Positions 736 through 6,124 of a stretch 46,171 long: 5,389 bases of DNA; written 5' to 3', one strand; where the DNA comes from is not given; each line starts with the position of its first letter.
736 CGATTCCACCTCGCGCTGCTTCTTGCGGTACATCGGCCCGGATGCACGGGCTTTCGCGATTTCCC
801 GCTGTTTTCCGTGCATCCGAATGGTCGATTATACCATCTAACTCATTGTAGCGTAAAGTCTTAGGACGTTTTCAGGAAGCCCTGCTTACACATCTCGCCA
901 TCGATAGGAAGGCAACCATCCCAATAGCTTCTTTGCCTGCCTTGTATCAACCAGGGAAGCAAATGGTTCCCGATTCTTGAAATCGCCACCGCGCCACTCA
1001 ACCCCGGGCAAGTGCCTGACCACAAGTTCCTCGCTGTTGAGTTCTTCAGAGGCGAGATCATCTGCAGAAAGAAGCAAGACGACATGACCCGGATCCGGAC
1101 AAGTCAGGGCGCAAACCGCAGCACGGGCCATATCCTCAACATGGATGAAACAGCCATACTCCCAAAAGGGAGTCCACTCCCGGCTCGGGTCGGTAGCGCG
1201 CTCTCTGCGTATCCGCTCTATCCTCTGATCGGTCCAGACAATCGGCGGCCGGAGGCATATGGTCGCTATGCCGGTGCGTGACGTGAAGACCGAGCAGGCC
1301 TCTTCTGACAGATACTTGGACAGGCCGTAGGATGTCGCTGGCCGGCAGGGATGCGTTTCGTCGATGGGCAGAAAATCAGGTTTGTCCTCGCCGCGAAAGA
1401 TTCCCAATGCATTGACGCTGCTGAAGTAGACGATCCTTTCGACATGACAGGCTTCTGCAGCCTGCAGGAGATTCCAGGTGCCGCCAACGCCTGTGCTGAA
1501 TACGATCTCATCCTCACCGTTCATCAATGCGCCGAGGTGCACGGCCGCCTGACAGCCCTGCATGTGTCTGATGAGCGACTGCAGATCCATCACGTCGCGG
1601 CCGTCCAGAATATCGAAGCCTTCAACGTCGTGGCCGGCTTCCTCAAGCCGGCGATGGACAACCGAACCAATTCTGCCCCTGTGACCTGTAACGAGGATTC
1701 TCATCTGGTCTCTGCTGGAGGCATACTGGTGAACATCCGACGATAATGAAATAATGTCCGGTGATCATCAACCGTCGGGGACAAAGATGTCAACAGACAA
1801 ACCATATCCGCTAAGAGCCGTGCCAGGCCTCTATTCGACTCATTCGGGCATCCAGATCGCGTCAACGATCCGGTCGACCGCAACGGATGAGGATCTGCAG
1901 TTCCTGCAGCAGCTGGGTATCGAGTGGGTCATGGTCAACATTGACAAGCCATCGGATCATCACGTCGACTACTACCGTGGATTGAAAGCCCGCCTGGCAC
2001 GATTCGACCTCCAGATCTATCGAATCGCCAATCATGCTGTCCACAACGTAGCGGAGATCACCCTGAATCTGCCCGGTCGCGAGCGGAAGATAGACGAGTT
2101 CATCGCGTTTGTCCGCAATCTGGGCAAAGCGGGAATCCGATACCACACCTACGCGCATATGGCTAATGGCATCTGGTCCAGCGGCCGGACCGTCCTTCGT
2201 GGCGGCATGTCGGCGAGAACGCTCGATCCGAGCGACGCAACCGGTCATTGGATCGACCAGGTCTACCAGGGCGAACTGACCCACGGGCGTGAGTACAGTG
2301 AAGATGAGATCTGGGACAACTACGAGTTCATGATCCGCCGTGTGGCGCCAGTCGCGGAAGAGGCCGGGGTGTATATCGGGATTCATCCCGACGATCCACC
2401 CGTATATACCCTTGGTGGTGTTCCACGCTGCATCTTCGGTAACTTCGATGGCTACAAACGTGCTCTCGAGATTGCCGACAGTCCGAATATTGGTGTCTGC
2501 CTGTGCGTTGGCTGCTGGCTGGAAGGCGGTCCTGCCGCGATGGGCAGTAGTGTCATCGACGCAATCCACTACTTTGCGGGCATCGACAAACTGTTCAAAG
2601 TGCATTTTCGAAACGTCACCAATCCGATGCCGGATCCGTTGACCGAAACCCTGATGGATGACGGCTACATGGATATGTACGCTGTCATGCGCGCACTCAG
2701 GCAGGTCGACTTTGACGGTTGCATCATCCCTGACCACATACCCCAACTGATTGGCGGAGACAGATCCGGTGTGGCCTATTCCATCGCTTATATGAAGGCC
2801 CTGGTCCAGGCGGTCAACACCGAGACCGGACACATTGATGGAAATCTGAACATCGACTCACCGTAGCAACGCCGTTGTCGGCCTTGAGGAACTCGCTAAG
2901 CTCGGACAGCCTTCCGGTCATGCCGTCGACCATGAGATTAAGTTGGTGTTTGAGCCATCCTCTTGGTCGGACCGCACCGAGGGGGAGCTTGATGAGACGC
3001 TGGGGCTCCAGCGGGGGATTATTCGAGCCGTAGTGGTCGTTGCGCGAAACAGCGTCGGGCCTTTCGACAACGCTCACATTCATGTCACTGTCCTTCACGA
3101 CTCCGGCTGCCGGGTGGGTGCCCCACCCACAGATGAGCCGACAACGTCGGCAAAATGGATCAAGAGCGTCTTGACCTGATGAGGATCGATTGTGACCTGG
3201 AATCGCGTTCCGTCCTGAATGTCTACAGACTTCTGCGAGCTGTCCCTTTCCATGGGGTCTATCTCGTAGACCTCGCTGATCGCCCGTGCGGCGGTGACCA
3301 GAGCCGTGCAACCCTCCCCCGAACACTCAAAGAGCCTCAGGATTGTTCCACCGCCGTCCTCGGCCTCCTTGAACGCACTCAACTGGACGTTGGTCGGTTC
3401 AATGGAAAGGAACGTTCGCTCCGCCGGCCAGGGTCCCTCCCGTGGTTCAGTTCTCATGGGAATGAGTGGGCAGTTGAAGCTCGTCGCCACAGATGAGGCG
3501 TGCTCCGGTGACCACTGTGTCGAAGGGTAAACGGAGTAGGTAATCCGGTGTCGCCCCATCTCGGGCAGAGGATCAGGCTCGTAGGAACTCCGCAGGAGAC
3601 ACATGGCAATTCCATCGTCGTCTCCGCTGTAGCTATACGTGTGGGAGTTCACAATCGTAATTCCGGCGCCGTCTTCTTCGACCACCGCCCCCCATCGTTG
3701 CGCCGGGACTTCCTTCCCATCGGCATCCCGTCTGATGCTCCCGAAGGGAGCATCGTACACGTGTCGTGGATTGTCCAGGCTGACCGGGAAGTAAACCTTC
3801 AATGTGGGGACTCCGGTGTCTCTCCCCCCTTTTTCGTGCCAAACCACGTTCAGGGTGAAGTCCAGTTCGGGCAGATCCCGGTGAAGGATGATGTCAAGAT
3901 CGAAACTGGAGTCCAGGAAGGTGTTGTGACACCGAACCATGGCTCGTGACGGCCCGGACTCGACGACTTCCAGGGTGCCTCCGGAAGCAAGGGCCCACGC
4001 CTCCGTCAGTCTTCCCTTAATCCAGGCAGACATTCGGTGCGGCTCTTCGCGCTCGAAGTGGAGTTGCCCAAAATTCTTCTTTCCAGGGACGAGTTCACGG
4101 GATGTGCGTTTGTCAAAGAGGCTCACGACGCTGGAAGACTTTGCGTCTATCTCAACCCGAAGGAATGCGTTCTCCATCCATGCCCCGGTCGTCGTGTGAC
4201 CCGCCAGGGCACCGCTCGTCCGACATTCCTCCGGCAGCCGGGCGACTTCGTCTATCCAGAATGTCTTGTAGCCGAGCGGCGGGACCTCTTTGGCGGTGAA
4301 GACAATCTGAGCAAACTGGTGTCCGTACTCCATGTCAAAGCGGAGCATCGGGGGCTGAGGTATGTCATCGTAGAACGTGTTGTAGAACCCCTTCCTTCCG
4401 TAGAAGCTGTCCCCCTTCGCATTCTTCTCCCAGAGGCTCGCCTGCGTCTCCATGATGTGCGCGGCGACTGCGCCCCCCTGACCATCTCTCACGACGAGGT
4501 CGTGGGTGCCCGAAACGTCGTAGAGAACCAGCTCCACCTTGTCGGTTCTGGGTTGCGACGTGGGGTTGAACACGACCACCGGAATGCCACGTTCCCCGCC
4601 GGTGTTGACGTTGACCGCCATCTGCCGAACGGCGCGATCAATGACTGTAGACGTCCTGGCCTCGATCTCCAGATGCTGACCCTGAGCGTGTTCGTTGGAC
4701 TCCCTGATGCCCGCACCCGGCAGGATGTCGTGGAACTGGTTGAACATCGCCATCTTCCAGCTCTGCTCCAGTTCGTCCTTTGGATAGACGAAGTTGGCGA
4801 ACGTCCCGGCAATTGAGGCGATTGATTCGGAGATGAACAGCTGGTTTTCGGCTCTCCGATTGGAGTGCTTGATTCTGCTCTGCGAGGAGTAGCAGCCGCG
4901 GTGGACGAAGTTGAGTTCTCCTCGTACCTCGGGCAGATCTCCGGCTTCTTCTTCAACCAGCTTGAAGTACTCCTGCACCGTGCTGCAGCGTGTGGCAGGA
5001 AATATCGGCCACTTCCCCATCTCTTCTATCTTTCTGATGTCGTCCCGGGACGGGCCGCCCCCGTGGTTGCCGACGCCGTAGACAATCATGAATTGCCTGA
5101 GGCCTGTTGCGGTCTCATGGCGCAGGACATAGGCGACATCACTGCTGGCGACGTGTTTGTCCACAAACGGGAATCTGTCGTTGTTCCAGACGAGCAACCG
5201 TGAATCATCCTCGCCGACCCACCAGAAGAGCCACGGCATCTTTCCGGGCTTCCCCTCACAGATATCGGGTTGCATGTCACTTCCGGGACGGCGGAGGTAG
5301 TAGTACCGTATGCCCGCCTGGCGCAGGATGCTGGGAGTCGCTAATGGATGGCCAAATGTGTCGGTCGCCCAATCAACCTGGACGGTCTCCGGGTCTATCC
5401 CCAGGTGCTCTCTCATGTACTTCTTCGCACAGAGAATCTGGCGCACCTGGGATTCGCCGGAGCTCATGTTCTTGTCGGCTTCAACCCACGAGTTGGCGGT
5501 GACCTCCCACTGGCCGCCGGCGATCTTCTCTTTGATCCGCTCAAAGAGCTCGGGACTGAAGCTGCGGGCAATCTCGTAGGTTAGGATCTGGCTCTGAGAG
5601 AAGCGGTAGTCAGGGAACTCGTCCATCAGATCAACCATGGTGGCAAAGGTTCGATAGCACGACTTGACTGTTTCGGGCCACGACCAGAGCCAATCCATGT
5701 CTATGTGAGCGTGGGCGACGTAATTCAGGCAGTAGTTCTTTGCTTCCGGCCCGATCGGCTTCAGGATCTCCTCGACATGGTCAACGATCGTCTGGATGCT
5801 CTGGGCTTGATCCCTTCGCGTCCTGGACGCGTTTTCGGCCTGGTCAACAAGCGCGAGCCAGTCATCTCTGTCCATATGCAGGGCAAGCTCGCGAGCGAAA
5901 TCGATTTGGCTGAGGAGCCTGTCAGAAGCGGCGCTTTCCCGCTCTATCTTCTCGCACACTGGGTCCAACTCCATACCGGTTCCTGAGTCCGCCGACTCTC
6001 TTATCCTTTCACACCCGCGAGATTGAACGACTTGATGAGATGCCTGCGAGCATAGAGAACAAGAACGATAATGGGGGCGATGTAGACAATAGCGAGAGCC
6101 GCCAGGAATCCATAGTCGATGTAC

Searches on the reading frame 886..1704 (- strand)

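Call 9: search_protein_families(library=pfam, proteins=[window:886-1704:-], max_evalue=0.0001)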
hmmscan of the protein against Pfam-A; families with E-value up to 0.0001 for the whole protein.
window:886-1704:- (272 aa): 5 families
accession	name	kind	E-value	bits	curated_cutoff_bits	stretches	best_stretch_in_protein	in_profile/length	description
PF01370.27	Epimerase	-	2.7e-24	86.4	20.9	1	3-205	1-230/240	NAD dependent epimerase/dehydratase family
PF16363.11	GDP_Man_Dehyd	-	9e-11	42.2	27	1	37-150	60-177/332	GDP-mannose 4,6 dehydratase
PF01073.25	3Beta_HSD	-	2.5e-10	40.3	22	1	37-161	53-186/280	3-beta hydroxysteroid dehydrogenase/isomerase family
PF04321.23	RmlD_sub_bind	-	3.7e-08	33.2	27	1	1-138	1-137/287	RmlD substrate binding domain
PF07993.18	NAD_binding_4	-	4.8e-06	26.4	20.1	1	46-161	84-212/258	Male sterility protein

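Call 54: search_protein_families(library=ncbifam, proteins=[window:886-1704:-], max_evalue=0.00001)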
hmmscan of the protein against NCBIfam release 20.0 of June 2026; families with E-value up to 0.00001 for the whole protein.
window:886-1704:- (272 aa): 9 families
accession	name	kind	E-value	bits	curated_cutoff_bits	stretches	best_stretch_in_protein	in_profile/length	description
TIGR03466.1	HpnA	hypoth_equivalog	7.1e-16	58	367.65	1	1-201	1-218/327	hopanoid-associated sugar epimerase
NF042423.1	oxyalk_red_Shew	equivalog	9e-13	48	580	1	2-160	10-178/331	2-alkyl-3-oxoalkanoate reductase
TIGR04180.1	EDH_00030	hypoth_equivalog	1.2e-11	44.2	475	1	31-153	52-172/297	NAD-dependent 4,6-dehydratase LegB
TIGR01179.1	galE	equivalog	1.7e-10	40.2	262.3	0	48-152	68-172/332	UDP-glucose 4-epimerase GalE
NF041293.1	G6PDh_Azf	equivalog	3.9e-10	39.6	400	1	37-152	54-178/252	NAD-dependent glucose-6-phosphate dehydrogenase Azf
NF042422.1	oxyalk_red_OleD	equivalog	1.4e-09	37.8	580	1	1-158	1-170/329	2-alkyl-3-oxoalkanoate reductase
TIGR01746.1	Thioester-redct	subfamily_domain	8.3e-07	28.5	213.35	1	52-161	90-200/371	thioester reductase domain-containing protein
NF052578.1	StrlDmthSdmBMthl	equivalog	1.7e-06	28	600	1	27-139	40-153/328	sterol demethylase protein SdmB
TIGR01214.1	rmlD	equivalog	6.5e-06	25.5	224.05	0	2-139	1-137/285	dTDP-4-dehydrorhamnose reductase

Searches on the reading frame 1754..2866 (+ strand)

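Call 9: search_protein_families(library=pfam, proteins=[window:1754-2866:+], max_evalue=0.0001)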
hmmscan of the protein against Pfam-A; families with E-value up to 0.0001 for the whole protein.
window:1754-2866:+ (370 aa): 2 families
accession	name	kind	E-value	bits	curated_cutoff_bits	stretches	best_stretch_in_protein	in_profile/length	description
PF03786.19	UxuA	-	4.3e-37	128.1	23.7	2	173-353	167-349/352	D-mannonate dehydratase (UxuA)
PF01261.30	AP_endonuc_2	-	1.8e-15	57.8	31.1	1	49-329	2-230/249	Xylose isomerase-like TIM barrel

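Call 54: search_protein_families(library=ncbifam, proteins=[window:1754-2866:+], max_evalue=0.00001)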
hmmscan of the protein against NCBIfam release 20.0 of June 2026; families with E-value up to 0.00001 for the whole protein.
window:1754-2866:+ (370 aa): 2 families
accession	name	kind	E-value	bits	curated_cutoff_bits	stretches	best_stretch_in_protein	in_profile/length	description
NF003027.0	PRK03906.1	subfamily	3.3e-29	102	191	1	175-337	197-351/385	mannonate dehydratase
TIGR00695.1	uxuA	equivalog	5.7e-20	71.8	199.55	1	165-334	188-358/394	mannonate dehydratase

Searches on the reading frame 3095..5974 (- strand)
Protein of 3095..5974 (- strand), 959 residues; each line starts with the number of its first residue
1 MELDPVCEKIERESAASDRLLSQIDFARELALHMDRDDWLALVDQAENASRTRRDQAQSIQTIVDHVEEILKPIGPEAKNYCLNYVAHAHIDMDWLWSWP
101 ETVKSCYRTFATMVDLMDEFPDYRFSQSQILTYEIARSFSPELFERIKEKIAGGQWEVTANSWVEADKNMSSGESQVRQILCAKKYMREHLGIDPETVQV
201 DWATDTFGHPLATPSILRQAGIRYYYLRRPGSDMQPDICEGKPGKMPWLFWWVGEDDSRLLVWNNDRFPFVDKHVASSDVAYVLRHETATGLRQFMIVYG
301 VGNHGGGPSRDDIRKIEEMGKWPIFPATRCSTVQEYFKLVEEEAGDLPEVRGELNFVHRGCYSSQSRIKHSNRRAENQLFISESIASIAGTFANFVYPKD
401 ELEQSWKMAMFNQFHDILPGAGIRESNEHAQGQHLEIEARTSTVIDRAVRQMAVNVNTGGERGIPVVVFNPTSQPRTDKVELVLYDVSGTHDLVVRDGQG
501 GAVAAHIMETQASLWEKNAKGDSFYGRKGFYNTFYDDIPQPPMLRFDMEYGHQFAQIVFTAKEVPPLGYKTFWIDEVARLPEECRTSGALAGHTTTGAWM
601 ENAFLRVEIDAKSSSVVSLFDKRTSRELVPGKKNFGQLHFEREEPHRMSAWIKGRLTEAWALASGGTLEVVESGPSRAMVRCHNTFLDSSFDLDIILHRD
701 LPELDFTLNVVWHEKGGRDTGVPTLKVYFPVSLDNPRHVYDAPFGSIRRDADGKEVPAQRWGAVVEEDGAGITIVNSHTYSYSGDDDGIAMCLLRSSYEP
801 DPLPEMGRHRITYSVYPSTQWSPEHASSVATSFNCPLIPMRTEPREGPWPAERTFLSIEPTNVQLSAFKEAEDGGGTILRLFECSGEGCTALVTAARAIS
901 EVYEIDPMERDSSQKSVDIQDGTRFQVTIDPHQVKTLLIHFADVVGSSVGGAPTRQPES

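Call 9: search_protein_families(library=pfam, proteins=[window:3095-5974:-], max_evalue=0.0001)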
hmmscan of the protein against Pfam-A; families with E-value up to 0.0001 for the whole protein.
window:3095-5974:- (959 aa): 4 families
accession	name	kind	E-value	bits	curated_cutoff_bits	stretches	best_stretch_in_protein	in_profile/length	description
PF01074.27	Glyco_hydro_38N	-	3.9e-54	184.3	25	1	85-348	4-267/270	Glycosyl hydrolases family 38 N-terminal domain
PF07748.19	Glyco_hydro_38C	-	1.9e-28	100.6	25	1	600-802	1-205/206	Glycosyl hydrolases family 38 C-terminal domain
PF09261.16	Alpha-mann_mid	-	1.7e-18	66.9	31.1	1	357-452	2-96/96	Alpha mannosidase middle domain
PF17677.7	Glyco_hydro38C2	-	1.6e-12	47.8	22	1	862-937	1-72/72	Glycosyl hydrolases family 38 C-terminal beta sandwich domain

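Call 54: search_protein_families(library=ncbifam, proteins=[window:3095-5974:-], max_evalue=0.00001)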
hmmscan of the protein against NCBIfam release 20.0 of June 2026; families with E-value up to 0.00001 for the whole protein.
window:3095-5974:- (959 aa): 1 family
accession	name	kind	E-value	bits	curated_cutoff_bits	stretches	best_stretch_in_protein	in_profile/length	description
NF007331.0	PRK09819.1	equivalog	1.3e-30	106.1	1138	1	330-626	246-518/885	mannosylglycerate hydrolase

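Call 56: search_solved_structures(query=window:3095-5974:-, max_evalue=0.001)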
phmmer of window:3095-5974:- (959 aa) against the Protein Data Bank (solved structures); distinct sequences matched with E-value up to 0.001: 17.
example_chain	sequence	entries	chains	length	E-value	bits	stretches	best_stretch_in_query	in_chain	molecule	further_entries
7ufr_A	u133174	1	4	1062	1e-65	225.1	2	70-431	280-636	Alpha-mannosidase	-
7vqo_A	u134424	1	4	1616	1.5e-65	224.6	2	83-443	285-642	Ams1, Nbr1 and malE fusion protein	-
6lz1_A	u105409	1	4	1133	3.2e-65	223.5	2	86-453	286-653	Ams1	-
7dd9_A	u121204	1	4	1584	1.1e-64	221.7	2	86-452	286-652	Alpha-mannosidase,ZZ-type zinc finger-containing protein P35G2.11c,Maltose/maltodextrin-bi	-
7ufu_A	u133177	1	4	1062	1.2e-64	221.6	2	70-431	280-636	Alpha-mannosidase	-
7uft_A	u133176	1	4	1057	5.2e-64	219.5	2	80-437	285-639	Alpha-mannosidase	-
7ufs_A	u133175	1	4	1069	6.3e-62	212.6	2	78-435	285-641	Alpha-mannosidase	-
5jm0_A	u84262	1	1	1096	8.4e-47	162.6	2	86-449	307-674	Alpha-mannosidase,Alpha-mannosidase,Alpha-mannosidase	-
2wyh_A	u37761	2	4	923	1.2e-19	72.6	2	75-484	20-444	ALPHA-MANNOSIDASE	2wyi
3lvt_A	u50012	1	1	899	1.8e-16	62.2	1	85-625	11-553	Glycosyl hydrolase, family 38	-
5kbp_A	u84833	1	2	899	1.9e-16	62.1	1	85-625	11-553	Glycosyl hydrolase, family 38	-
1hty_A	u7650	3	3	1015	1.5e-07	32.7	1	85-263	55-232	ALPHA-MANNOSIDASE II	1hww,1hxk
6rpc_A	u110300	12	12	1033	1.5e-07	32.7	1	85-263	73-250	Alpha-mannosidase 2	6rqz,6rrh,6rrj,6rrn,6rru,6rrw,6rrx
1qwn_A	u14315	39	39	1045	1.5e-07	32.6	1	85-263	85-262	Alpha-mannosidase II | putative golgi alpha-mannosidase II | Alpha-mannosidase 2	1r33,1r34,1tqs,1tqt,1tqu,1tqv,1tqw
1ps3_A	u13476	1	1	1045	1.5e-07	32.6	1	85-263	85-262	Alpha-mannosidase II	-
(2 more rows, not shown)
